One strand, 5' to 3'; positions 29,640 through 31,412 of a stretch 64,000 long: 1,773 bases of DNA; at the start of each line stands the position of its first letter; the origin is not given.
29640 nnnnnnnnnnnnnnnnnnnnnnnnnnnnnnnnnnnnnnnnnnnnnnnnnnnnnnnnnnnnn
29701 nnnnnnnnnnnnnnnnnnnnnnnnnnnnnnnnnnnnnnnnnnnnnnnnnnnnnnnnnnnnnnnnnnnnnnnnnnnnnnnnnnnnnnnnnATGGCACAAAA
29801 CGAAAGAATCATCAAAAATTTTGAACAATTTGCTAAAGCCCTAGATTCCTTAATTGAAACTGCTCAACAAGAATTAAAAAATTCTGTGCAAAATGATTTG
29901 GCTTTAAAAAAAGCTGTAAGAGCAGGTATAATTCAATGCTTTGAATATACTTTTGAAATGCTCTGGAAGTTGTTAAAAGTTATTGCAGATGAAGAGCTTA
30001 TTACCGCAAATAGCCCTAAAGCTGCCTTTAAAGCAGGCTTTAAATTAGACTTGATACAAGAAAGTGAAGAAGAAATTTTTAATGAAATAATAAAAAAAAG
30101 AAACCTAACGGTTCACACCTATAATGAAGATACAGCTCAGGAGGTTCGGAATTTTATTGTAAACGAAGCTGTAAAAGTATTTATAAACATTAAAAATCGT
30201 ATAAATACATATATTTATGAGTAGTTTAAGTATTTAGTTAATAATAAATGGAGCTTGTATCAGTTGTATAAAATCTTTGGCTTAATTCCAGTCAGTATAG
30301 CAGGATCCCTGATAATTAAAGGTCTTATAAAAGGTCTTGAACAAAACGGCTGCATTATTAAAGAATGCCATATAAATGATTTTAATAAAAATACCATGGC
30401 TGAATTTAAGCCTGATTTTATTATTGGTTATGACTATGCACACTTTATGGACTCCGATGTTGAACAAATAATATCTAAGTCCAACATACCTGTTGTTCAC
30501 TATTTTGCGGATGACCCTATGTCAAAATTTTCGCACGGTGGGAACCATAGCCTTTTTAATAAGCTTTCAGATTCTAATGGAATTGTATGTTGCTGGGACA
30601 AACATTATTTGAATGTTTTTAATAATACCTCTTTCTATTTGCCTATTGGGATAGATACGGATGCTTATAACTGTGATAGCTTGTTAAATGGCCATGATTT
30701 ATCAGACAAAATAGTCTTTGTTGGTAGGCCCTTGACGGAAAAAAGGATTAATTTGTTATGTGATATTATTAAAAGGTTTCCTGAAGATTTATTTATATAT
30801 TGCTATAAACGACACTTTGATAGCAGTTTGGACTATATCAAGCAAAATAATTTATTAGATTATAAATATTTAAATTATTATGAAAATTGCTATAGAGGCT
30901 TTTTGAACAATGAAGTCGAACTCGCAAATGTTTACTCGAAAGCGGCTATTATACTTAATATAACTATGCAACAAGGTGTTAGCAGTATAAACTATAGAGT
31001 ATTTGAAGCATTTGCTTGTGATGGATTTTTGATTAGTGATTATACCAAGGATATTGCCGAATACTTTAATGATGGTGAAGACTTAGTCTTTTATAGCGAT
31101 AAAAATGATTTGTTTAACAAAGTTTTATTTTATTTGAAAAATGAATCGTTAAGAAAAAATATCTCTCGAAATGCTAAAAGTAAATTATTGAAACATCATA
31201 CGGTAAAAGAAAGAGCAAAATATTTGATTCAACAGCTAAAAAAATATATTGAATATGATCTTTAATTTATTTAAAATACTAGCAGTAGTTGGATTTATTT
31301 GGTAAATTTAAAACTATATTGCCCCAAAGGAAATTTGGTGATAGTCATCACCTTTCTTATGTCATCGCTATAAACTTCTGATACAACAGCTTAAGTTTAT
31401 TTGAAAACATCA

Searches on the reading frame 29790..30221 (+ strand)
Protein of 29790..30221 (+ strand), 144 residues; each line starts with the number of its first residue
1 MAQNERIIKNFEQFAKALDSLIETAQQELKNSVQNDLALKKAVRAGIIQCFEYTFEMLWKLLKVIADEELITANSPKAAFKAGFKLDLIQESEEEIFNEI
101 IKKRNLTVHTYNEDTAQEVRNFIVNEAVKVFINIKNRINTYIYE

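Call 3: search_protein_families(library=pfam, proteins=[window:29790-30221:+], max_evalue=1)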
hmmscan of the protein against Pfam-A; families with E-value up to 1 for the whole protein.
window:29790-30221:+ (144 aa): 8 families
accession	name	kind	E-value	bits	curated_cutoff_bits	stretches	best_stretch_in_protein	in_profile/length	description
PF08780.16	NTase_sub_bind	-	1e-23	84.1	31.8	1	10-137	2-123/126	Nucleotidyltransferase substrate binding protein like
PF01934.22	HepT-like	-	6.2e-05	23.1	23.5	1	29-126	12-109/120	Ribonuclease HepT-like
PF13767.11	DUF4168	-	0.00014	23.2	25.8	1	8-113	5-80/95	Domain of unknown function (DUF4168)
PF18735.6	HEPN_RiboL-PSP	-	0.0029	18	28.4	1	7-139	57-190/191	RiboL-PSP-HEPN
PF05527.17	TNFAIP8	-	0.11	12.8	22.5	1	79-137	19-74/181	Tumor necrosis factor alpha-induced protein 8-like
PF24856.1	AraA_central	-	0.27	12.1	24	1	23-62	71-110/148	L-arabinose isomerase central domain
PF04433.23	SWIRM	-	0.3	11.8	28.6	0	86-129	4-42/84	SWIRM domain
PF09074.15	Mer2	-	0.68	10.2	27.7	0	78-140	86-149/193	Mer2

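Call 4: search_protein_families(library=padloc, proteins=[window:29790-30221:+], max_evalue=1)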
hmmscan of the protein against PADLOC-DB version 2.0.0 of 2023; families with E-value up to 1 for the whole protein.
window:29790-30221:+ (144 aa): 2 families
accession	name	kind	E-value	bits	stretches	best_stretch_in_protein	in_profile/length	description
PDLC01688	DUF3644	-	0.0002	19.5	1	89-136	91-138/149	DUF3644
PDLC04162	HEC-08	-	0.0056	13.8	1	89-132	102-145/358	-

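Call 5: search_protein_families(library=ncbifam, proteins=[window:29790-30221:+], max_evalue=1)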
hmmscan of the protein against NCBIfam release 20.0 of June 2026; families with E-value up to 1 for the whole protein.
window:29790-30221:+ (144 aa): 2 families
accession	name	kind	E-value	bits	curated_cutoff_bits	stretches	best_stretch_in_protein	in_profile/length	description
TIGR01987.1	HI0074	subfamily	2e-18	66.6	55.8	1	11-138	2-121/123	HI0074 family nucleotidyltransferase substrate-binding subunit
NF047751.1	HepT_toxin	equivalog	6.5e-06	26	60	1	15-124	6-111/120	type VII toxin-antitoxin system HepT family RNase toxin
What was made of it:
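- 29476..30224 (+): Neighbour, not part of the module: an MNT (Polbeta/NTP_transf_2) gene and a HEPN (NTase_sub_bind, HI0074 family) gene. Calls 3 and 5.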

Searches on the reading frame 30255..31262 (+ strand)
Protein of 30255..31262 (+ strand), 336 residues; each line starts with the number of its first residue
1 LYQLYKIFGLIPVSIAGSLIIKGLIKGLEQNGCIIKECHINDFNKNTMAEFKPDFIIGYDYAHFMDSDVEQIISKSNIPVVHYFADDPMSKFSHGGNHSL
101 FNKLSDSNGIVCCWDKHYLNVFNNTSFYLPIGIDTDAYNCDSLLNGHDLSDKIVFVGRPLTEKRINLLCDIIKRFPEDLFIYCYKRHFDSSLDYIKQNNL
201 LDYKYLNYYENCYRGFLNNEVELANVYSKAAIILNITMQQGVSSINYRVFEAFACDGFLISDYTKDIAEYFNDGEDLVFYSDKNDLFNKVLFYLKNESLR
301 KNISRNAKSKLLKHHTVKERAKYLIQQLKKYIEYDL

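Call 3: search_protein_families(library=pfam, proteins=[window:30255-31262:+], max_evalue=1)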
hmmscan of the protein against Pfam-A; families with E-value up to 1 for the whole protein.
window:30255-31262:+ (336 aa): 3 families
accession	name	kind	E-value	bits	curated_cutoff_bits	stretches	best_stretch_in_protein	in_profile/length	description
PF13524.12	Glyco_trans_1_2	-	5.4e-27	95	25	1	210-325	28-143/144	Glycosyl transferase-like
PF00534.26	Glycos_transf_1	-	0.0001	22.3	26.4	1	152-309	17-171/172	Glycosyl transferases group 1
PF13692.12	Glyco_trans_1_4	-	0.0051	17.5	27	1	152-296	3-142/142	Glycosyl transferases group 1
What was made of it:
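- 30255..31265 (+): Neighbour, not part of the module: a Glyco_trans_1_2 glycosyltransferase. Call 3.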

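Call 4: search_protein_families(library=padloc, proteins=[window:30255-31262:+], max_evalue=1)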
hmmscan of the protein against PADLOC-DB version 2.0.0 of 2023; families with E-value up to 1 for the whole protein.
window:30255-31262:+ (336 aa): 0 families

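Call 5: search_protein_families(library=ncbifam, proteins=[window:30255-31262:+], max_evalue=1)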
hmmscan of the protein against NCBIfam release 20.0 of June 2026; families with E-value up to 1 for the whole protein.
window:30255-31262:+ (336 aa): 5 families
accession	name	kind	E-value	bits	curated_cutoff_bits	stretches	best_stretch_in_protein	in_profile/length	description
NF038229.1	Glyco4_Geo_Pelo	equivalog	4.9e-06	25.8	400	1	222-328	230-333/338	GPMC system family 4 glycosyltransferase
NF050056.1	ProtGlycPglH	equivalog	0.00048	19.3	600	1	213-324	236-349/354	GalNAc-alpha-(1->4)-GalNAc-alpha-(1->3)-diNAcBac-PP-undecaprenol alpha-1,4-N-acetyl-D-galactosaminyltransferase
NF047684.1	TeichurnBiosyTuaC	equivalog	0.00096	18.2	550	1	123-331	184-389/391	teichuronic acid biosynthesis protein TuaC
NF049988.1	MGlcDAGSynMgs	equivalog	0.013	14.9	400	1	172-315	239-372/398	alpha-monoglucosyldiacylglycerol synthase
NF041139.1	TreT_Thcocales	equivalog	0.013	14.3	775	1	227-321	310-402/412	trehalose synthase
